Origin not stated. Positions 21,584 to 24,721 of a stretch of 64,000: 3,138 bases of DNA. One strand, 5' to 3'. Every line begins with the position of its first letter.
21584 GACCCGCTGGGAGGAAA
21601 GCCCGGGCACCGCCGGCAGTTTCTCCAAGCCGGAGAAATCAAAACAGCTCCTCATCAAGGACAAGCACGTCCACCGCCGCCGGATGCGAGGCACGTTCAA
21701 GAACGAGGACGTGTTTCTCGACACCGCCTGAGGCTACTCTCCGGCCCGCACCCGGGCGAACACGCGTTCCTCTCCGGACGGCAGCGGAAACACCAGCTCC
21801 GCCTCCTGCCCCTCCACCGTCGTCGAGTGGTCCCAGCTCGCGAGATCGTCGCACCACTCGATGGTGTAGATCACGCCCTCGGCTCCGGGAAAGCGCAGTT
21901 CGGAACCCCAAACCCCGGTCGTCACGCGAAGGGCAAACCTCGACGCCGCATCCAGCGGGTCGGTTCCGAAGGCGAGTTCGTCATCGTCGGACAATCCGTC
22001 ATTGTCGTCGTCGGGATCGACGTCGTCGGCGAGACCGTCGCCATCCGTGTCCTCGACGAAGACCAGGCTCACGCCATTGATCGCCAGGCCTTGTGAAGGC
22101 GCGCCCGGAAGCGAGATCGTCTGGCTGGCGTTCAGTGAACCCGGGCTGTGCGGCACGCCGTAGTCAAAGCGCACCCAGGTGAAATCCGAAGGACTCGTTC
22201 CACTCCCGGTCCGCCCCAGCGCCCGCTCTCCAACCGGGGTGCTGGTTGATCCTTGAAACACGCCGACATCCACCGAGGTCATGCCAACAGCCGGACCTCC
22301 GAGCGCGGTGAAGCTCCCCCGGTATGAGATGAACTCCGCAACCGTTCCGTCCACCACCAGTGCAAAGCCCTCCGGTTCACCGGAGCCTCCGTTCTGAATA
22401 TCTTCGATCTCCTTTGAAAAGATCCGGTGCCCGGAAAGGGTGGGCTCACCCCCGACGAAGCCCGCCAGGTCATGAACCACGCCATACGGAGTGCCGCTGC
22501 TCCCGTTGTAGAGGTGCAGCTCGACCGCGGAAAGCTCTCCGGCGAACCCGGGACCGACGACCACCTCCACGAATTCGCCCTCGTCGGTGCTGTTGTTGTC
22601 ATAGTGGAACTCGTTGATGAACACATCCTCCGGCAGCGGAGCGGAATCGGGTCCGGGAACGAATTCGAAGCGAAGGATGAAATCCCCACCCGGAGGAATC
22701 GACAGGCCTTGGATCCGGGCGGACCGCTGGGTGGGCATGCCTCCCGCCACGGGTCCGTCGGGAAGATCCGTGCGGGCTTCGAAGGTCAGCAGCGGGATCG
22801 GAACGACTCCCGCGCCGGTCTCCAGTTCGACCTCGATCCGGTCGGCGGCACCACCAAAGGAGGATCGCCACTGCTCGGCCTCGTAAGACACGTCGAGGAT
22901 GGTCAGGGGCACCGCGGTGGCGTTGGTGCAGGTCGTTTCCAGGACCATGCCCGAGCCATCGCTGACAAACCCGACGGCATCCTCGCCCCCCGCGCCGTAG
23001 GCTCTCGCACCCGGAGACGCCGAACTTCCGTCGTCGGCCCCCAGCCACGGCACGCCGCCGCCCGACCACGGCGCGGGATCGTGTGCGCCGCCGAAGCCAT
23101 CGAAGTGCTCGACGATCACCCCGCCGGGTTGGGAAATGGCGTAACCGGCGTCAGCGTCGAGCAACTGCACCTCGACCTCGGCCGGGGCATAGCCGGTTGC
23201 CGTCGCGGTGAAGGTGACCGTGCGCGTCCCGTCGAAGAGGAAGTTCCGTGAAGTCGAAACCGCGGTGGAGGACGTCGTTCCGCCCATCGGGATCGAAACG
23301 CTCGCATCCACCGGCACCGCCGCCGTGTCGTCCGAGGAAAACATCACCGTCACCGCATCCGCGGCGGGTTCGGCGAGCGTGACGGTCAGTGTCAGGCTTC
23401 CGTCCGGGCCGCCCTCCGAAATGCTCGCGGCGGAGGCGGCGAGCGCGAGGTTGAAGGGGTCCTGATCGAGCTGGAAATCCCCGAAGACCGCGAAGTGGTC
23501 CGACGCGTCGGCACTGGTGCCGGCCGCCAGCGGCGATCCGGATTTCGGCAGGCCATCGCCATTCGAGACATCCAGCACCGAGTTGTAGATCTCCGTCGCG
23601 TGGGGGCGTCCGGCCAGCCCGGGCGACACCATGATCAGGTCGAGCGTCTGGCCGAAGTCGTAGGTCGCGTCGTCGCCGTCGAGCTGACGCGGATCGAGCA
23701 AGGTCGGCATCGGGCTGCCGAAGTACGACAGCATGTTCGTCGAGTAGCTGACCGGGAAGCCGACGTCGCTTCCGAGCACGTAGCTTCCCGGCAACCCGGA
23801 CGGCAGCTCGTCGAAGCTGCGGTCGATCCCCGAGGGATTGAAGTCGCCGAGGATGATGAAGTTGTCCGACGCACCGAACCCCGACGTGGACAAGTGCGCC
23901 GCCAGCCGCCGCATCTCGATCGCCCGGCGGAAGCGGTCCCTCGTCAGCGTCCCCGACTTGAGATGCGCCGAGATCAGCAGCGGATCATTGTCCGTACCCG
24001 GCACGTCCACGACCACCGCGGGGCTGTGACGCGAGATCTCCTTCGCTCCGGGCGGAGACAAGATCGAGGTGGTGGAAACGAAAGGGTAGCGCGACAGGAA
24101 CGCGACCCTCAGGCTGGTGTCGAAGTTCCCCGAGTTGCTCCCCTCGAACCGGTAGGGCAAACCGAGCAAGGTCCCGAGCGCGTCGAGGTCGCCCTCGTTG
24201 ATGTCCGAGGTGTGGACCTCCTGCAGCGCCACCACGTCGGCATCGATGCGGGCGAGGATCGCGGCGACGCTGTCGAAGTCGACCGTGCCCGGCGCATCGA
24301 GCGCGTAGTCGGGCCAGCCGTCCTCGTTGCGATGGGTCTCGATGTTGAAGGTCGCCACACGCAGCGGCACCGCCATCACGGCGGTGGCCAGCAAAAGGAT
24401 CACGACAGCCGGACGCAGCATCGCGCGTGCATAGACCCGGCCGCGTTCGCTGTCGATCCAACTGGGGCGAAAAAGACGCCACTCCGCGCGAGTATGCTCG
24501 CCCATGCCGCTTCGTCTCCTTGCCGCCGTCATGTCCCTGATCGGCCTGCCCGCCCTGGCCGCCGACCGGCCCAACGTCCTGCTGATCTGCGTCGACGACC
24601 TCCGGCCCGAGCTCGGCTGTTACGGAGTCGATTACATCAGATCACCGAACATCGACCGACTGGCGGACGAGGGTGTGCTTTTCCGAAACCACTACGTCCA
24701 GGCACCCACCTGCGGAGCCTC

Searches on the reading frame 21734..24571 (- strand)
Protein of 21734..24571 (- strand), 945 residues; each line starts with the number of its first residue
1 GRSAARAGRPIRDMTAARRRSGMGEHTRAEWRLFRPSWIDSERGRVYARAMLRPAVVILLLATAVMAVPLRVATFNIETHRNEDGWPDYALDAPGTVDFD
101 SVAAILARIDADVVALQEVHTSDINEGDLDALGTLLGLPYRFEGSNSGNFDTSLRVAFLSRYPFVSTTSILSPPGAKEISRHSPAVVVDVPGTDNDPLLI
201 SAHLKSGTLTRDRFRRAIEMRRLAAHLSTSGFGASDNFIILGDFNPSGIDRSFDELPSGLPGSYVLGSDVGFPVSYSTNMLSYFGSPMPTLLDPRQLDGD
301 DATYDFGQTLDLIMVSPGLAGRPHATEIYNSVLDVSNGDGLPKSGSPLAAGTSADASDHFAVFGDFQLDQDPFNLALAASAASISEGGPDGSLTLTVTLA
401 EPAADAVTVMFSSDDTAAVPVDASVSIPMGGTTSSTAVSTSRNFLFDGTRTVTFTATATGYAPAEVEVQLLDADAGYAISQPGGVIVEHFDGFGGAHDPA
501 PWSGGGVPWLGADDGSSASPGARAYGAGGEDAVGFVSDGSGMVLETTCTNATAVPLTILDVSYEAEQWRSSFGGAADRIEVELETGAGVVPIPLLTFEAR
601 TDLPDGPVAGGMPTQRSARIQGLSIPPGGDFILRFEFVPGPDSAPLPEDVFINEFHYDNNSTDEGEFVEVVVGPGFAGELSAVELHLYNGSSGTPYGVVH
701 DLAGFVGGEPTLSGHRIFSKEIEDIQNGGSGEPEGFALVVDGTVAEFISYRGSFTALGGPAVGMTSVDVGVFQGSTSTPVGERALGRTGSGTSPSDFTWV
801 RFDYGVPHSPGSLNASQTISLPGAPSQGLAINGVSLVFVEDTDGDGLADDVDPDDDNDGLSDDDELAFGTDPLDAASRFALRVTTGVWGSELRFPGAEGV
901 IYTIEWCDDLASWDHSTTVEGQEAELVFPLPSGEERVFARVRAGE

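Call 50: search_protein_families(library=pfam, proteins=[window:21734-24571:-], max_evalue=0.001)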
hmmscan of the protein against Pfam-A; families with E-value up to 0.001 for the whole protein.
window:21734-24571:- (945 aa): 2 families
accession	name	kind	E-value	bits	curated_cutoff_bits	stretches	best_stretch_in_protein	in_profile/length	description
PF03372.29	Exo_endo_phos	-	2.2e-12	47.7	24.5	1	74-359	2-225/225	Endonuclease/Exonuclease/phosphatase family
PF18884.5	TSP3_bac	-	2.2e-06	27.8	25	1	854-875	1-22/22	Bacterial TSP3 repeat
